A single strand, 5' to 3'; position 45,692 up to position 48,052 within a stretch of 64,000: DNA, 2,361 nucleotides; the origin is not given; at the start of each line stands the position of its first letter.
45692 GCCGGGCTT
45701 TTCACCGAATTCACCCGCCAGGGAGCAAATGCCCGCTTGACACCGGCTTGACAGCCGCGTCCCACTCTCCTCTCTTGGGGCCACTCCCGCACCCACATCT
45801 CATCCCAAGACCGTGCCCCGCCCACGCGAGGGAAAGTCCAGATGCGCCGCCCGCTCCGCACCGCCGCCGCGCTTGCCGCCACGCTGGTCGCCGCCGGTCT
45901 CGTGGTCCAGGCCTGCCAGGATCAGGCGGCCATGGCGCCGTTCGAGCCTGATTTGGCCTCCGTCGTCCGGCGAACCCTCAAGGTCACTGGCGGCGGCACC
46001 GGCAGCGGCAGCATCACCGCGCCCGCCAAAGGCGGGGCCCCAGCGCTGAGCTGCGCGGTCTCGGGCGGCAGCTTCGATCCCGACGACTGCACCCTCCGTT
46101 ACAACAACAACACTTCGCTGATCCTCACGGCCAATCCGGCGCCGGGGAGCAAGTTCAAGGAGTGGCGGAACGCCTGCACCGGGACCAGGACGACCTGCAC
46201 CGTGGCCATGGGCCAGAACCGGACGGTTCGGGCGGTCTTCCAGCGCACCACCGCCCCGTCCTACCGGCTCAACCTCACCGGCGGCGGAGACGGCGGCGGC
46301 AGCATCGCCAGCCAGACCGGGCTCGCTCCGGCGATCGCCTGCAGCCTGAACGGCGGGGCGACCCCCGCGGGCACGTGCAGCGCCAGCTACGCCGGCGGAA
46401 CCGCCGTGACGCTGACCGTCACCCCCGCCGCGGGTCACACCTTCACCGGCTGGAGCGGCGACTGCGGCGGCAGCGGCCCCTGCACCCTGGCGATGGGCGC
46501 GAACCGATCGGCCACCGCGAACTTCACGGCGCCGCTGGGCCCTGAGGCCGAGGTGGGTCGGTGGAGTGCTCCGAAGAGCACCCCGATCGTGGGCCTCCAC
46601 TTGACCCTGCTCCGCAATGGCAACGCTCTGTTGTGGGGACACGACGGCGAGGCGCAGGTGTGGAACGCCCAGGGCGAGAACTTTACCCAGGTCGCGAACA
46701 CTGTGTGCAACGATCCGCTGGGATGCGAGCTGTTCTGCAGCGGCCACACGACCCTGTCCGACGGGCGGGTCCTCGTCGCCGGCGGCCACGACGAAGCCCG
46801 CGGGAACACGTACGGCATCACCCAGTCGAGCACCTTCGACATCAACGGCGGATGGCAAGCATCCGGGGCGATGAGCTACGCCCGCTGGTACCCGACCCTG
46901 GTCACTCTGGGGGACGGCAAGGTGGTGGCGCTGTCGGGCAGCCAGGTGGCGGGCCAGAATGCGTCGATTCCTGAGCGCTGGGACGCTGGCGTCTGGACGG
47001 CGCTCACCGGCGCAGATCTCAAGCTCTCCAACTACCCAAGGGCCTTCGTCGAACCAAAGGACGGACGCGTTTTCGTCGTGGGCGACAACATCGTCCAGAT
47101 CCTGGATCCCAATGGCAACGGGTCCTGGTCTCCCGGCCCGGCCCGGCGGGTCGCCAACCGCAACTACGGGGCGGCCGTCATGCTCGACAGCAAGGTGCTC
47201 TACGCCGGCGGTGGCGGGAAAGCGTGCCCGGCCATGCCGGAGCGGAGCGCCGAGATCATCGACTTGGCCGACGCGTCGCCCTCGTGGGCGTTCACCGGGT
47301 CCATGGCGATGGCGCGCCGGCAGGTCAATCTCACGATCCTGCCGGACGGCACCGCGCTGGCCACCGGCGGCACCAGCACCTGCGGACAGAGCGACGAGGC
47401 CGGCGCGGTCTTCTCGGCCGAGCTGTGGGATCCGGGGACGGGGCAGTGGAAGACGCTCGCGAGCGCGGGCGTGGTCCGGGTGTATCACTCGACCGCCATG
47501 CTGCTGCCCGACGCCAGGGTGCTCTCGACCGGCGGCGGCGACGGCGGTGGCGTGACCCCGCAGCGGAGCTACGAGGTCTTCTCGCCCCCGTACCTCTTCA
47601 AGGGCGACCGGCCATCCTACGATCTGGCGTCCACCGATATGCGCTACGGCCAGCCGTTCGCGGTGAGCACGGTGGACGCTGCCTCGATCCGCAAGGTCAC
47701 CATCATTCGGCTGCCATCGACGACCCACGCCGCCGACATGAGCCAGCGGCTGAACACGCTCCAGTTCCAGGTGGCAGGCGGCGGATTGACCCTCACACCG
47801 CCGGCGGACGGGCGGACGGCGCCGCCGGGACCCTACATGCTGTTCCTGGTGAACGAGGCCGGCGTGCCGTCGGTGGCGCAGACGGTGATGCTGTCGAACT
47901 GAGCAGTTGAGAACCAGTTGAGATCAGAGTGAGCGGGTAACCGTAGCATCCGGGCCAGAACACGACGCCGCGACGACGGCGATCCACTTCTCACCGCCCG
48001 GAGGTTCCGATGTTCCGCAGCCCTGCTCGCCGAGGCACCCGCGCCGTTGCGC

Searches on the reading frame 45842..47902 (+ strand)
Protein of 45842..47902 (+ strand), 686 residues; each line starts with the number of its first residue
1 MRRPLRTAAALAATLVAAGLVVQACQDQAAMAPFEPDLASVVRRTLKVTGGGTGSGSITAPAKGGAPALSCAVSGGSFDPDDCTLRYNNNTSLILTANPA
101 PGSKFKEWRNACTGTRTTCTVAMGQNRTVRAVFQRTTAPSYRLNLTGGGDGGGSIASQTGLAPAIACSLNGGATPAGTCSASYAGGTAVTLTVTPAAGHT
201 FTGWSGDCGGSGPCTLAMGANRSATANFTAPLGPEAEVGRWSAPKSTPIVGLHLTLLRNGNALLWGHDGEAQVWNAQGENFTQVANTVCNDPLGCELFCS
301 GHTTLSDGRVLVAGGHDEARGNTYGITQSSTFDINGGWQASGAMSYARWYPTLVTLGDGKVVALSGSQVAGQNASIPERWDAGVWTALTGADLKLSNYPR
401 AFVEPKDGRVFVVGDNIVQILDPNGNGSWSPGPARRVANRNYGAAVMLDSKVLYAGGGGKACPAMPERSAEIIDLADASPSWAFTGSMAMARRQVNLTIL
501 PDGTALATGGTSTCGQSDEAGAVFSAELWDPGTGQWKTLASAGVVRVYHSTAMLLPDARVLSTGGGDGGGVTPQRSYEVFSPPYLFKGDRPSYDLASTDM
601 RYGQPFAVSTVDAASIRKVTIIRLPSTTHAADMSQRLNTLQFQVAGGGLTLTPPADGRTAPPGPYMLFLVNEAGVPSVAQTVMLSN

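Call 8: search_protein_families(library=pfam, proteins=[window:45842-47902:+], max_evalue=0.001)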
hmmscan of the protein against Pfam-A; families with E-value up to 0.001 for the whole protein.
window:45842-47902:+ (686 aa): 5 families
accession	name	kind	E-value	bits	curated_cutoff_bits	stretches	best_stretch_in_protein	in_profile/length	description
PF09118.17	GO-like_E_set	-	1e-22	80.7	25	1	590-683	1-99/100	Galactose oxidase-like, Early set domain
PF18998.6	Flg_new_2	-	3.1e-21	75.6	23.6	2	176-230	12-71/73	Divergent InlB B-repeat domain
PF13964.12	Kelch_6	-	1.1e-08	35.2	25.3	0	496-541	5-45/50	Kelch motif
PF07250.17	Glyoxal_oxid_N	-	3.8e-08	33.3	37.5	1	286-444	56-217/243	Glyoxal oxidase N-terminus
PF07646.21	Kelch_2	-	0.00086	19.6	21.3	0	348-374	1-25/48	Kelch motif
